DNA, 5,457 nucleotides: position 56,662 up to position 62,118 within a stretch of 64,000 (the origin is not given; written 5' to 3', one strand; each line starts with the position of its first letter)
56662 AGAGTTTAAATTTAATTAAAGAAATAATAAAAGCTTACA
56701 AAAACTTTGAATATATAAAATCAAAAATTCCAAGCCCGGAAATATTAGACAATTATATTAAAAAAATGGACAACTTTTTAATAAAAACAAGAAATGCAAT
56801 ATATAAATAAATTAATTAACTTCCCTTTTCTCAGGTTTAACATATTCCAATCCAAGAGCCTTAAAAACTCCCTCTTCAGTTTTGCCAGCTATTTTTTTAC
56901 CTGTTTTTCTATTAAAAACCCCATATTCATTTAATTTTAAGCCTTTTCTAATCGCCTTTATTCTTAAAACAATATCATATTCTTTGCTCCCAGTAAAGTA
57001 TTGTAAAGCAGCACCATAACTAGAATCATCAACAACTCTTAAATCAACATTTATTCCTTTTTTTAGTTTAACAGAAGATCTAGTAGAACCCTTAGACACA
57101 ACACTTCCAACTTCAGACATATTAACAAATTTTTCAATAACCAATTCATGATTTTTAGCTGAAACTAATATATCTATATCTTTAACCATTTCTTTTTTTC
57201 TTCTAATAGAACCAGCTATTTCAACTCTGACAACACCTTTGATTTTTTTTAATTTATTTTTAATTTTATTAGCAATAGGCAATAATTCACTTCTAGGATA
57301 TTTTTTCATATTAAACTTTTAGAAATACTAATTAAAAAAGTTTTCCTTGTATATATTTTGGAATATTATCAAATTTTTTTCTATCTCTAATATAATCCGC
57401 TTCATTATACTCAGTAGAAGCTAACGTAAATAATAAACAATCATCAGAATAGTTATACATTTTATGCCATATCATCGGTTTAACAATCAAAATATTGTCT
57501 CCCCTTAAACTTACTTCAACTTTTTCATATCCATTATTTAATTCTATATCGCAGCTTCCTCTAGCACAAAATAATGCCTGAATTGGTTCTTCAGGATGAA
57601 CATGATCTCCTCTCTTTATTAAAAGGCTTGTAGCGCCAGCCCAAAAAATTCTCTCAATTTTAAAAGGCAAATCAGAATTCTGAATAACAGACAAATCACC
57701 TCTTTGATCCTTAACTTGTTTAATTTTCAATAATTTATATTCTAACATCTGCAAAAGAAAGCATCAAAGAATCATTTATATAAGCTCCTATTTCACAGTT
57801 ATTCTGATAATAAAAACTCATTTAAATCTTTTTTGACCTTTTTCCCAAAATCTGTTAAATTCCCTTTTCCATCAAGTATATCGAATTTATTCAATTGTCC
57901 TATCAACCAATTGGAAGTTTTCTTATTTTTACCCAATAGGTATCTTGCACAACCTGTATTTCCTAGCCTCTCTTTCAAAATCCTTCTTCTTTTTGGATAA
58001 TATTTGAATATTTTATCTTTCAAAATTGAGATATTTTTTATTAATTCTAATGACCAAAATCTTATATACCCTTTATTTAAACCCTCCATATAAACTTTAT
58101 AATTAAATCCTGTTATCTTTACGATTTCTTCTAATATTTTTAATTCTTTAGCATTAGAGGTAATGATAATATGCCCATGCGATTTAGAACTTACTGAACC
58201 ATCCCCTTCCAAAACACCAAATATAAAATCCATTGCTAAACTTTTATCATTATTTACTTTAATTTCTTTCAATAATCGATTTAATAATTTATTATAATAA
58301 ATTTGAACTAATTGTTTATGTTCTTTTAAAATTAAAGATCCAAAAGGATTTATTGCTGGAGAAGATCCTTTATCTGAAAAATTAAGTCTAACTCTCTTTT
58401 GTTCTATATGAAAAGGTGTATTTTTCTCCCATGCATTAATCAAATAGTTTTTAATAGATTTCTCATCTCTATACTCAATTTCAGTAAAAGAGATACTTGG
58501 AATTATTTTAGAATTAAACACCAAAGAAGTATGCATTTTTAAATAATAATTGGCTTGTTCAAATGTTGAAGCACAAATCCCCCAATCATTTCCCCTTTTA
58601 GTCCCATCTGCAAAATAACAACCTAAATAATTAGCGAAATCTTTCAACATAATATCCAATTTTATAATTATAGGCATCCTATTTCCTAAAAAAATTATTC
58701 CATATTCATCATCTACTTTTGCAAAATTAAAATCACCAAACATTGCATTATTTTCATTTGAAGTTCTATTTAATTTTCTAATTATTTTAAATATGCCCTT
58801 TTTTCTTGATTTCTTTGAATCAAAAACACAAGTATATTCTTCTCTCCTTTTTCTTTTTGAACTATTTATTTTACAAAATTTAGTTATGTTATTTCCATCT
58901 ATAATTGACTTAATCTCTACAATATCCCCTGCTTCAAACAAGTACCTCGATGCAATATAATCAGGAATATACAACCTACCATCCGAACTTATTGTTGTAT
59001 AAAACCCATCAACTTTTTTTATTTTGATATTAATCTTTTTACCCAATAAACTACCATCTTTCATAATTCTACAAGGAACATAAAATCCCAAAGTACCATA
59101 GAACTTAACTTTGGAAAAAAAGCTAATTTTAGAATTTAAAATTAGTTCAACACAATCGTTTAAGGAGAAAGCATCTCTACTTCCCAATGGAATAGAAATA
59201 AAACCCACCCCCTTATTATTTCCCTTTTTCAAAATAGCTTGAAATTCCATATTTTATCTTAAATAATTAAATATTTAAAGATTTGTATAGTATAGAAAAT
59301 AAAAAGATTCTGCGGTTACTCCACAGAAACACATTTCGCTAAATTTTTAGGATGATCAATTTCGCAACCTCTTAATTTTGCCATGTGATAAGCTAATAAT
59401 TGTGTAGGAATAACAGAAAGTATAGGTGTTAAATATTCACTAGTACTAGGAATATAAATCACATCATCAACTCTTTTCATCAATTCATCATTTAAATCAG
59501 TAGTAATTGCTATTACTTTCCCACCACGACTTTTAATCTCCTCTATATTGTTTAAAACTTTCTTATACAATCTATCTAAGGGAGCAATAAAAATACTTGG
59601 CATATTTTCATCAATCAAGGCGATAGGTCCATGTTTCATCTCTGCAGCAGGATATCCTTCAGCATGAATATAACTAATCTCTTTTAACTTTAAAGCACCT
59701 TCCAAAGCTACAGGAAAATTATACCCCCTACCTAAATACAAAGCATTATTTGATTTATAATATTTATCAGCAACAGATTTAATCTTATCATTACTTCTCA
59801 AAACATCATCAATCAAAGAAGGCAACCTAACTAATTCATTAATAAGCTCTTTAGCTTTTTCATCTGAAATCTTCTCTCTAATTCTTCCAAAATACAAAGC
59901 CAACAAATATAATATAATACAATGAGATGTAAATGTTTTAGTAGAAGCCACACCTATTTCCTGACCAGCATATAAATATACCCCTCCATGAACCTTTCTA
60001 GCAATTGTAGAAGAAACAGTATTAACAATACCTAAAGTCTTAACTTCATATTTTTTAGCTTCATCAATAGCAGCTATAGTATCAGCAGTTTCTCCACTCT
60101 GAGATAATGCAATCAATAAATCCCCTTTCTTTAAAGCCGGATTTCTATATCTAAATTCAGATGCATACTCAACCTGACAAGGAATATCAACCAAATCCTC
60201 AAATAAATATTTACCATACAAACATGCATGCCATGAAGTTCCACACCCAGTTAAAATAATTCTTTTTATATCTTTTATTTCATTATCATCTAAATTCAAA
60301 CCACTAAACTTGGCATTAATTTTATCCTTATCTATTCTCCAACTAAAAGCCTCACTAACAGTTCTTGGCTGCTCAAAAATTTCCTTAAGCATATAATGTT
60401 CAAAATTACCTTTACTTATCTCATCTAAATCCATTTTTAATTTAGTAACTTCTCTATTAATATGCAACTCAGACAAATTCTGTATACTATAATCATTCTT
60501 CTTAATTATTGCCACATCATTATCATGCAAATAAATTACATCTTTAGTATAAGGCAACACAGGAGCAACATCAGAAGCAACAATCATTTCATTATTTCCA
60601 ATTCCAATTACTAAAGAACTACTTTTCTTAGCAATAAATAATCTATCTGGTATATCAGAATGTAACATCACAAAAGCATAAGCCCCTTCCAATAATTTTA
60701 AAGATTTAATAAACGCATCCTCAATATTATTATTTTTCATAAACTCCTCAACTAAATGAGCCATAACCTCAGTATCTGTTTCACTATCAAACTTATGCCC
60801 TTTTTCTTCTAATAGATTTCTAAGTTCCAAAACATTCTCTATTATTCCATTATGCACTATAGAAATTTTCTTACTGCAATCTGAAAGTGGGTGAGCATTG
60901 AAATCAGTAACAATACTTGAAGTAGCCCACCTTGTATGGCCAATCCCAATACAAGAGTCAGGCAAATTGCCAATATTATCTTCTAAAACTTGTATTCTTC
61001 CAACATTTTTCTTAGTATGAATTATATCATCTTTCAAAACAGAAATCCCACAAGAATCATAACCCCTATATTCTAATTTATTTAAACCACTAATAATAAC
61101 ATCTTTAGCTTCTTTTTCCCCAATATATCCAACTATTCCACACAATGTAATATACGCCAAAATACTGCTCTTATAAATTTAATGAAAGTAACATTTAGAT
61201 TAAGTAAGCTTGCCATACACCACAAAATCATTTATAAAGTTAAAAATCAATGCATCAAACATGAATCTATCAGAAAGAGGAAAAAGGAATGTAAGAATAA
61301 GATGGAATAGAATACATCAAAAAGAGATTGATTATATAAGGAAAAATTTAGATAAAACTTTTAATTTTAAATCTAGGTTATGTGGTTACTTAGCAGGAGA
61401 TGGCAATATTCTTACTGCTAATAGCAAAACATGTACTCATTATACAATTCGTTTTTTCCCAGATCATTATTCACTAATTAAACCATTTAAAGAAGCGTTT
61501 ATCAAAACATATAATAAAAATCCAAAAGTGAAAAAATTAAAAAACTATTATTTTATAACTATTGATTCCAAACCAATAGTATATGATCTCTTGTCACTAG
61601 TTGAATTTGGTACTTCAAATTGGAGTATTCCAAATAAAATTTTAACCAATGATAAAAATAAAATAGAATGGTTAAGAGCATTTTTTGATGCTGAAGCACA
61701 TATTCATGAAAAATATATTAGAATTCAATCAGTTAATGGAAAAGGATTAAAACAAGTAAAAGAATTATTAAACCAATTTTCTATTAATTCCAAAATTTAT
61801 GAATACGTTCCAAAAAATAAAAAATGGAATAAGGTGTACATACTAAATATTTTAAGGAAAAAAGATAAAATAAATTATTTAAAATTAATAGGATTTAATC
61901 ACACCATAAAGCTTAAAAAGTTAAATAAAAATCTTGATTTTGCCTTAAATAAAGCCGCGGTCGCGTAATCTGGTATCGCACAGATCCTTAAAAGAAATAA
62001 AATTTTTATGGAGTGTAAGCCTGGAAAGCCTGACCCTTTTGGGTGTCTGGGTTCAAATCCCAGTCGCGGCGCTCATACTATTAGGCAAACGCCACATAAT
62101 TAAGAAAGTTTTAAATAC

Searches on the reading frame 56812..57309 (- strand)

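Call 85: search_protein_families(library=pfam, proteins=[window:56812-57309:-], max_evalue=0.0001)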
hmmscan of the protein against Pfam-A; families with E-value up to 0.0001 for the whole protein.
window:56812-57309:- (165 aa): 2 families
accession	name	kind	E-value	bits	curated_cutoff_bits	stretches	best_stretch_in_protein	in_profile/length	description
PF14791.11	DNA_pol_B_thumb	-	6.4e-24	84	25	1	101-163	1-63/63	DNA polymerase beta thumb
PF14792.12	DNA_pol_B_palm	-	8.7e-09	36.1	25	1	4-58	2-56/113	DNA polymerase beta palm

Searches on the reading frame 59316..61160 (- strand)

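Call 32: search_protein_families(library=pfam, proteins=[window:59316-61160:-], max_evalue=0.00001)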
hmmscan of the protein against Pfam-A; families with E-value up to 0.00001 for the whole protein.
window:59316-61160:- (614 aa): 4 families
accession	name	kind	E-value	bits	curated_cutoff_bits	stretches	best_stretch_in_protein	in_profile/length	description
PF01380.27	SIS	-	5.2e-60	201.4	25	2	295-422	2-130/131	SIS domain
PF13522.11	GATase_6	-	6e-19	68.8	27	1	68-196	9-129/130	Glutamine amidotransferase domain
PF13537.11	GATase_7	-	1.2e-14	54.8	25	1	83-198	7-118/123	Glutamine amidotransferase domain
PF13580.11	SIS_2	-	2.1e-06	28.2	27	0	332-379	91-137/138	SIS domain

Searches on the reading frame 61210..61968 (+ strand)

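Call 85: search_protein_families(library=pfam, proteins=[window:61210-61968:+], max_evalue=0.0001)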
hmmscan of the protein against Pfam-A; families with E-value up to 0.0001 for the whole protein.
window:61210-61968:+ (252 aa): 1 family
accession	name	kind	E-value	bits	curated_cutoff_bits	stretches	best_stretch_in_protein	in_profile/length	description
PF14528.11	LAGLIDADG_3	-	8e-15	55.3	22.5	1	152-228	4-82/82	LAGLIDADG-like domain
